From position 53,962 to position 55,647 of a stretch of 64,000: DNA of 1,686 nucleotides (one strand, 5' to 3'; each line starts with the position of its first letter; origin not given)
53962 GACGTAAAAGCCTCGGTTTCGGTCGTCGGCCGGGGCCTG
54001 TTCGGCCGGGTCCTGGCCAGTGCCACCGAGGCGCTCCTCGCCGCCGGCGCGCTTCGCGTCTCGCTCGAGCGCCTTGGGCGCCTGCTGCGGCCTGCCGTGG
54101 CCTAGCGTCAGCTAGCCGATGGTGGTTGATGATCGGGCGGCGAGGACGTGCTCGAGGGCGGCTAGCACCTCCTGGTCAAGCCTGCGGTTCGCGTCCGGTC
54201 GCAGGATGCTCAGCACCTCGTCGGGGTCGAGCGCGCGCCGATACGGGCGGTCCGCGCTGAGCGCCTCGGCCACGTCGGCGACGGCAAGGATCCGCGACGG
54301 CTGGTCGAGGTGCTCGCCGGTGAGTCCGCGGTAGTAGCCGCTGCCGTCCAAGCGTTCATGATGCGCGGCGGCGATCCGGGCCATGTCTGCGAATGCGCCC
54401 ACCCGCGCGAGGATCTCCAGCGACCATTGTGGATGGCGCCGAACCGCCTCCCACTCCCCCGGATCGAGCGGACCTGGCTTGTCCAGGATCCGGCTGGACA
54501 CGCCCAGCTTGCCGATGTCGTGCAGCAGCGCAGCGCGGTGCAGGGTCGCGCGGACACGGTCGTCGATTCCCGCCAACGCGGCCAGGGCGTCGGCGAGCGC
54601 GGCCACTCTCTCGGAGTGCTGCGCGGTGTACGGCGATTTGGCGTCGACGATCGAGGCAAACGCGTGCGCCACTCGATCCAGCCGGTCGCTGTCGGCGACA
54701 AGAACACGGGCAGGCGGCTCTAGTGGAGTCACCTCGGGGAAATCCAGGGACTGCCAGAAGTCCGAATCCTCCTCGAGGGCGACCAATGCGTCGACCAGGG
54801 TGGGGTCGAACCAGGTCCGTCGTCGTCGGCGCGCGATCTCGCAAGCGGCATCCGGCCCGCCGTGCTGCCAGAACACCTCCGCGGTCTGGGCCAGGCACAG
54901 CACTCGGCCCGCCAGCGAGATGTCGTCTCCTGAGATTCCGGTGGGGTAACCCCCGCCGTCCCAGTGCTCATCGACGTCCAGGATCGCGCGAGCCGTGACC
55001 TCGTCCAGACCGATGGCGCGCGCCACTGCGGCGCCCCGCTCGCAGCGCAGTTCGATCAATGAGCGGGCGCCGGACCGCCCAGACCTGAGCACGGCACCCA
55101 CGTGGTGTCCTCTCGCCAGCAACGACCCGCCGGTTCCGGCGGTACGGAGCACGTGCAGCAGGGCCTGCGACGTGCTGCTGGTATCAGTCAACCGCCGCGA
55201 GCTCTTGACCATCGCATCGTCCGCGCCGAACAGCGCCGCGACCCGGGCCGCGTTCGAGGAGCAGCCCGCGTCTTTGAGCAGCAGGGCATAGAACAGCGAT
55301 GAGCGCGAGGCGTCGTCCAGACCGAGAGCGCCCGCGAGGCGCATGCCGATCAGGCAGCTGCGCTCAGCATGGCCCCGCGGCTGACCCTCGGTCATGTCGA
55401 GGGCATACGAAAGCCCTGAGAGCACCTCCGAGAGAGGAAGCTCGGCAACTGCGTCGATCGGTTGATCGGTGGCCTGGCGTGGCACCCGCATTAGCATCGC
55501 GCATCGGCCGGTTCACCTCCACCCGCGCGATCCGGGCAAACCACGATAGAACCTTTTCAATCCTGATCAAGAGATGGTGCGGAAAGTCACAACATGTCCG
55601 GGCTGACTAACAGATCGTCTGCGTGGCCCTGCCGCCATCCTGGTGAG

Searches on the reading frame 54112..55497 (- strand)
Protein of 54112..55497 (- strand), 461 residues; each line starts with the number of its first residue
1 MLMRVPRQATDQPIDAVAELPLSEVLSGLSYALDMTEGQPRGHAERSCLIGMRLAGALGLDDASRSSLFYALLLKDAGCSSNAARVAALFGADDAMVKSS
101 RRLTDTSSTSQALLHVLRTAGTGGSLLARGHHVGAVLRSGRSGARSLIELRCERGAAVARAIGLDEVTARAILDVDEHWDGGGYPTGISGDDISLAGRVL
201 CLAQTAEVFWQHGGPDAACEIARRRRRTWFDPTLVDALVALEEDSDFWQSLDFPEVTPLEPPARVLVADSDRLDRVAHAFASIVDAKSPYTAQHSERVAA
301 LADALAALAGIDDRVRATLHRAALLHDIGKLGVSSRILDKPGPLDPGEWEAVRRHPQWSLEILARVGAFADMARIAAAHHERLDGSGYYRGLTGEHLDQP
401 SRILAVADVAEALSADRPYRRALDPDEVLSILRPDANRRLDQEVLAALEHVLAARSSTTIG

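Call 4: search_protein_families(library=pfam, proteins=[window:54112-55497:-], max_evalue=0.1)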
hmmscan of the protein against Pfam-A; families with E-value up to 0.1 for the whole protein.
window:54112-55497:- (461 aa): 4 families
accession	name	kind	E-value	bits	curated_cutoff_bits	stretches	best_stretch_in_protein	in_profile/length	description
PF13487.12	HD_5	-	7.1e-47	159.7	27.2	2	280-444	3-170/170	HD domain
PF01966.28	HD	-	2e-17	64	22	1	292-412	2-115/116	HD domain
PF08668.18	HDOD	-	0.00011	22.3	22.9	1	291-337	95-139/196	HDOD domain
PF18019.7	Cas3_HD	-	0.066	13.7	23.1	0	302-382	43-131/207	Cas3, HD domain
